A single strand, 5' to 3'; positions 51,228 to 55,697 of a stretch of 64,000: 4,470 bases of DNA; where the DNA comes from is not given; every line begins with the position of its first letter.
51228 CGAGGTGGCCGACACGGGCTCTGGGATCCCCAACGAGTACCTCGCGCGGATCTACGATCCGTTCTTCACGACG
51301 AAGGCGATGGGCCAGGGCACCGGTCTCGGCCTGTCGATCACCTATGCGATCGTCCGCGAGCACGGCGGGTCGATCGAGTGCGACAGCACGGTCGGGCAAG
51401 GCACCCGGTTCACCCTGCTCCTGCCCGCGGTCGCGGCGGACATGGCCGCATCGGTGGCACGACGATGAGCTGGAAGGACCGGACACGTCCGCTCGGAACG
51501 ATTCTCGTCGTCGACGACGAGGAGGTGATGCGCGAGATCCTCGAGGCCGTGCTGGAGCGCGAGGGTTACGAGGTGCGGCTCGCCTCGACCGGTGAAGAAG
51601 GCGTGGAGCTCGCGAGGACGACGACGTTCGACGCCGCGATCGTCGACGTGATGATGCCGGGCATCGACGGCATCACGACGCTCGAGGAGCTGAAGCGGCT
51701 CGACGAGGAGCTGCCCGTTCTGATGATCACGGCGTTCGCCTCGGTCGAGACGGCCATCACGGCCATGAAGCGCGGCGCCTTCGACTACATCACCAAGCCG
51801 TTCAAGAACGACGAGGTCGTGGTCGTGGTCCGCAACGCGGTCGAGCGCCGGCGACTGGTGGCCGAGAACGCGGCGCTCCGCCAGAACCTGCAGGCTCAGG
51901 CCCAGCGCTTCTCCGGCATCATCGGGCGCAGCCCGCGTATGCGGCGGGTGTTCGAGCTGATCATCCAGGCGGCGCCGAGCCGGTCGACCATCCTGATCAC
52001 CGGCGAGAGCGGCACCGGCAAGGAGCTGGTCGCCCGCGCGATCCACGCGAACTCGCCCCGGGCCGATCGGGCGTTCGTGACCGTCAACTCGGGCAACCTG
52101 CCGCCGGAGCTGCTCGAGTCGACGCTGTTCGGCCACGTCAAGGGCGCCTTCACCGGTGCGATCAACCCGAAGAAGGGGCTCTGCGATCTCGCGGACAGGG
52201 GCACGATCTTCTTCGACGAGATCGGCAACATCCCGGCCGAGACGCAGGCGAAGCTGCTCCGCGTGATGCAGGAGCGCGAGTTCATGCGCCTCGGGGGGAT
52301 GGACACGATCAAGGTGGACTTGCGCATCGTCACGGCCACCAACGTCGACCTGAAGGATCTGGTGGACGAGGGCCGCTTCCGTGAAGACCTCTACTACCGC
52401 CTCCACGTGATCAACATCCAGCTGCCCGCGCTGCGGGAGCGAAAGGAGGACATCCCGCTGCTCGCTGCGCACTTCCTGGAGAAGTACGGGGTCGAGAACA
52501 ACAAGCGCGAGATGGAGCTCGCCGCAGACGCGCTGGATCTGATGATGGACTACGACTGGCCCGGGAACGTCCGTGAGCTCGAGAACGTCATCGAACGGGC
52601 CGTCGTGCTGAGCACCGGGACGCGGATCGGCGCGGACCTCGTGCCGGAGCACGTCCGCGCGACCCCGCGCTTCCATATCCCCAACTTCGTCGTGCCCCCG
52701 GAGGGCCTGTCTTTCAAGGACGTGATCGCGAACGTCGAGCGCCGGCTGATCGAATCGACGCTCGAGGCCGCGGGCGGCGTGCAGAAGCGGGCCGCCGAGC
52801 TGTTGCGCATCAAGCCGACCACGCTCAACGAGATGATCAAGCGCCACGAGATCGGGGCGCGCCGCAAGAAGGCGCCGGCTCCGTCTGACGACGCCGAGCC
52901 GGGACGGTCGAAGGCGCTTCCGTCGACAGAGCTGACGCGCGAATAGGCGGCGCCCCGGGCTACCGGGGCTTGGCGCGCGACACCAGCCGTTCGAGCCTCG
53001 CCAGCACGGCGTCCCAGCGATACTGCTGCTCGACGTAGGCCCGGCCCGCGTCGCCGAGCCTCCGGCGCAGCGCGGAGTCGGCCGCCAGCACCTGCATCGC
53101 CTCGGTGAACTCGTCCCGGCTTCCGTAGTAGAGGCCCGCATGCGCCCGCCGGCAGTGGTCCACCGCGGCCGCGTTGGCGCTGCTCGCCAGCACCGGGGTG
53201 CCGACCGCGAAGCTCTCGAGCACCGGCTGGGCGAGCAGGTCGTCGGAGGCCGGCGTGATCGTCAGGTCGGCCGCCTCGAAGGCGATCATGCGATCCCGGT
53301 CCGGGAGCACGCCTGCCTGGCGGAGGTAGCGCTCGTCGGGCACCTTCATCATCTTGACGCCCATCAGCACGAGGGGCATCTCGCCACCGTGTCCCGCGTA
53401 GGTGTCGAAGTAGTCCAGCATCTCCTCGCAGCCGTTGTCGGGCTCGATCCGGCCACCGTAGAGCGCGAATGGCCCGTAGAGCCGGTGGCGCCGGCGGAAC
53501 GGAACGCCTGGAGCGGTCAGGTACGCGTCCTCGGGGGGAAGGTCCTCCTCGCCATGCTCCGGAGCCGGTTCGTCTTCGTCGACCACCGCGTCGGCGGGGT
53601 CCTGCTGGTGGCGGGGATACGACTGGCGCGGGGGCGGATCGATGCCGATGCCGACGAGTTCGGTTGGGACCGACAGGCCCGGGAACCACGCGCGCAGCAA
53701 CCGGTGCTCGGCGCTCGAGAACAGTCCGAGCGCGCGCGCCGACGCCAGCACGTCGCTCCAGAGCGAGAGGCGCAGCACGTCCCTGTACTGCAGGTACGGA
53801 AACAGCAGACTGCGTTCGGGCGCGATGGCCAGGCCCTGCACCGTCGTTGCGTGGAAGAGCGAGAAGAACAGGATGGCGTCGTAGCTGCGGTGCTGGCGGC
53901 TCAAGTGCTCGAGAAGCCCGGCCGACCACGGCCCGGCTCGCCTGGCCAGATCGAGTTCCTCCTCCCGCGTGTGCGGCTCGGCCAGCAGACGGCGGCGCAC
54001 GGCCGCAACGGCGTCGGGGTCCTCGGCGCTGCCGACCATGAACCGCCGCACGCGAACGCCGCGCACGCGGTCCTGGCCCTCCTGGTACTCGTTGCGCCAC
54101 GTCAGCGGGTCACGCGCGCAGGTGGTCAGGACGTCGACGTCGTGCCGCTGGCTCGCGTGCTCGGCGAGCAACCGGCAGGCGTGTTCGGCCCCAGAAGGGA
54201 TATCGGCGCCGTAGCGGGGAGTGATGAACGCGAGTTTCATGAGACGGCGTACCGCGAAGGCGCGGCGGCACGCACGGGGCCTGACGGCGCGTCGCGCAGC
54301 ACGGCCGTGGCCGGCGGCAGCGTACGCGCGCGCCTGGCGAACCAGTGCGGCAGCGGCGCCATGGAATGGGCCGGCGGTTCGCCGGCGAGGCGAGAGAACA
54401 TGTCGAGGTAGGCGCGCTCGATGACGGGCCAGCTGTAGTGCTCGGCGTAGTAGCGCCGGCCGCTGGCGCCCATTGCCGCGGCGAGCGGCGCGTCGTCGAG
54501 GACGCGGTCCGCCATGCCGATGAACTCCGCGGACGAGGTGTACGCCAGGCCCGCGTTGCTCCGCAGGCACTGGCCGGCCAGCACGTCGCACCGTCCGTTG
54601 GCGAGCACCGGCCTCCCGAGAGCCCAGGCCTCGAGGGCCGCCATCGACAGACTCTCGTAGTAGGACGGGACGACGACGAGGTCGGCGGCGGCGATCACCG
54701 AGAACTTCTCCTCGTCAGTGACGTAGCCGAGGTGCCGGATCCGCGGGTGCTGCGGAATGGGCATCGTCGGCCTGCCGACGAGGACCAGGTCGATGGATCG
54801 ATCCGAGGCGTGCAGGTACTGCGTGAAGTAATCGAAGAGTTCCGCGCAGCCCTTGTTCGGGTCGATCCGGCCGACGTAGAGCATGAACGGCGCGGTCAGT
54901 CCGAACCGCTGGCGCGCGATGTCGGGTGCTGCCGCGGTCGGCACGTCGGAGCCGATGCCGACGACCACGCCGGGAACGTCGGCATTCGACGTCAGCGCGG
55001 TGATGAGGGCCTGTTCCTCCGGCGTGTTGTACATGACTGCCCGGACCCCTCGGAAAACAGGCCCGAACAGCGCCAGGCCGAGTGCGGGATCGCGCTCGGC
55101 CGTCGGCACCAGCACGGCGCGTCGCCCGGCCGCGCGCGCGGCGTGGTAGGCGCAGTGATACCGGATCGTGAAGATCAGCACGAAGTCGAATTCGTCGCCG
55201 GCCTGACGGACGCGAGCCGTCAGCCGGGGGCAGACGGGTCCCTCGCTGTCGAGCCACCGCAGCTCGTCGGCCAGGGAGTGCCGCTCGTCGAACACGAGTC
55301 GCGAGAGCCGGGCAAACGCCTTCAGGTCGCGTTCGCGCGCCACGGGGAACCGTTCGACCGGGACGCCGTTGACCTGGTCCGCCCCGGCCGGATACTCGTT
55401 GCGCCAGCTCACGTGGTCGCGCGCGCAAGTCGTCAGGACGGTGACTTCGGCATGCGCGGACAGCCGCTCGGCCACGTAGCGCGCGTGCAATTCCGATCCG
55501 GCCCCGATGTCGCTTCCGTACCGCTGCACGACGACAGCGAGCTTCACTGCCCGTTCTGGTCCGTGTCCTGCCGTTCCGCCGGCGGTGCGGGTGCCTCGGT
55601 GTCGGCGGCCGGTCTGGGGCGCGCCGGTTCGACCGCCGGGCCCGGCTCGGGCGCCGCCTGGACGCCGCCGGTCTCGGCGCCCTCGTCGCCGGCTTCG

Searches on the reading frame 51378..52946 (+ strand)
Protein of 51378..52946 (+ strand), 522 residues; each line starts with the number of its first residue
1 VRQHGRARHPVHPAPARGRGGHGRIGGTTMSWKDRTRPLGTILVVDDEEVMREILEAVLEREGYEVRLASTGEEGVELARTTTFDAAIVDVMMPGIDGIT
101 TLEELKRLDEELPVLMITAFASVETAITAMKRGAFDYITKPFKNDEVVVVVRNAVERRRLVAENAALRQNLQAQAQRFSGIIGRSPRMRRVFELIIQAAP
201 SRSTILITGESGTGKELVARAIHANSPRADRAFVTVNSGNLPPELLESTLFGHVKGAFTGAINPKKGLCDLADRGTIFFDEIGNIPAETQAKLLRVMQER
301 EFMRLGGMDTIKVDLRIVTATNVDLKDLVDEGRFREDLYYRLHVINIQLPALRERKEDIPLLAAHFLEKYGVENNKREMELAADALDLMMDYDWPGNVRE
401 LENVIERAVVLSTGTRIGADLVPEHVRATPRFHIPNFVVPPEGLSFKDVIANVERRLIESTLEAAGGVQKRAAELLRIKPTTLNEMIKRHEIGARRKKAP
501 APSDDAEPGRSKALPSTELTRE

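Call 11: search_protein_families(library=pfam, proteins=[window:51378-52946:+], max_evalue=0.00001)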
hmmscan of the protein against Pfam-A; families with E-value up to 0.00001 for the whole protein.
window:51378-52946:+ (522 aa): 6 families
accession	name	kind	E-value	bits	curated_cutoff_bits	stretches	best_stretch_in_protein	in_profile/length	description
PF00158.32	Sigma54_activat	-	3.9e-67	225.6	20.2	1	181-348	1-168/168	Sigma-54 interaction domain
PF00072.30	Response_reg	-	9.7e-33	113.1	30.2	1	42-151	1-110/111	Response regulator receiver domain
PF25601.1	AAA_lid_14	-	3.1e-28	97.8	27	1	353-429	1-77/87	AAA+ ATPase lid domain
PF14532.12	Sigma54_activ_2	-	7.5e-20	72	25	1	182-352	1-138/138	Sigma-54 interaction domain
PF02954.25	HTH_8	-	3.8e-10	39.8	22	1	450-488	2-40/42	Bacterial regulatory protein, Fis family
PF07728.20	AAA_5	-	3.2e-06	27.6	22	1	205-322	2-122/139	AAA domain (dynein-related subfamily)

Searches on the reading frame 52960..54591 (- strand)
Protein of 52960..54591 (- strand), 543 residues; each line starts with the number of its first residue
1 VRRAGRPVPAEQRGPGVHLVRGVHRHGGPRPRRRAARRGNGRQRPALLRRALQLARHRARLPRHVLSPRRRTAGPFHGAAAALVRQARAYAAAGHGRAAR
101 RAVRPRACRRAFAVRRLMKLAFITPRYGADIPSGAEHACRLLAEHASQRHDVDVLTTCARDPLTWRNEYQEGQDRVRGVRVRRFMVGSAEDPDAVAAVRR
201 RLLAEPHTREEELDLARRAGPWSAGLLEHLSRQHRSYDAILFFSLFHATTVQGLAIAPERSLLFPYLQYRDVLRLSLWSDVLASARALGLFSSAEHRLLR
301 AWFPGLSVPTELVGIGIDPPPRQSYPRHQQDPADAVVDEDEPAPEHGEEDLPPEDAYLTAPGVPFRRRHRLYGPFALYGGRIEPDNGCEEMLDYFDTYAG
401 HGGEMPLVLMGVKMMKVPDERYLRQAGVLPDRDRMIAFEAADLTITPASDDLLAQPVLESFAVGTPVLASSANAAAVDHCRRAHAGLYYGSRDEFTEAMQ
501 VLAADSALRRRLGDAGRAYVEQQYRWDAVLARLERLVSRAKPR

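Call 11: search_protein_families(library=pfam, proteins=[window:52960-54591:-], max_evalue=0.00001)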
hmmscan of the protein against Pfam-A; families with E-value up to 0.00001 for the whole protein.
window:52960-54591:- (543 aa): 2 families
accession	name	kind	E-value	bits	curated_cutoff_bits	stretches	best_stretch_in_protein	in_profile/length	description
PF13524.12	Glyco_trans_1_2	-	7.8e-07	29.6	25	1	430-534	36-143/144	Glycosyl transferase-like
PF00534.26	Glycos_transf_1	-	3.8e-06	27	26.4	1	374-517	16-170/172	Glycosyl transferases group 1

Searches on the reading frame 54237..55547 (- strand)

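Call 11: search_protein_families(library=pfam, proteins=[window:54237-55547:-], max_evalue=0.00001)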
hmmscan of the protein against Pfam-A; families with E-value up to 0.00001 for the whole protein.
window:54237-55547:- (436 aa): 3 families
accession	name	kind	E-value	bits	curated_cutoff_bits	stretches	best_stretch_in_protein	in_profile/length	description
PF13692.12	Glyco_trans_1_4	-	4.8e-16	59.7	27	1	221-318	3-107/142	Glycosyl transferases group 1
PF00534.26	Glycos_transf_1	-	3e-14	53.3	26.4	1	215-364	11-170/172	Glycosyl transferases group 1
PF13524.12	Glyco_trans_1_2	-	8e-06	26.3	25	0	252-373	15-135/144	Glycosyl transferase-like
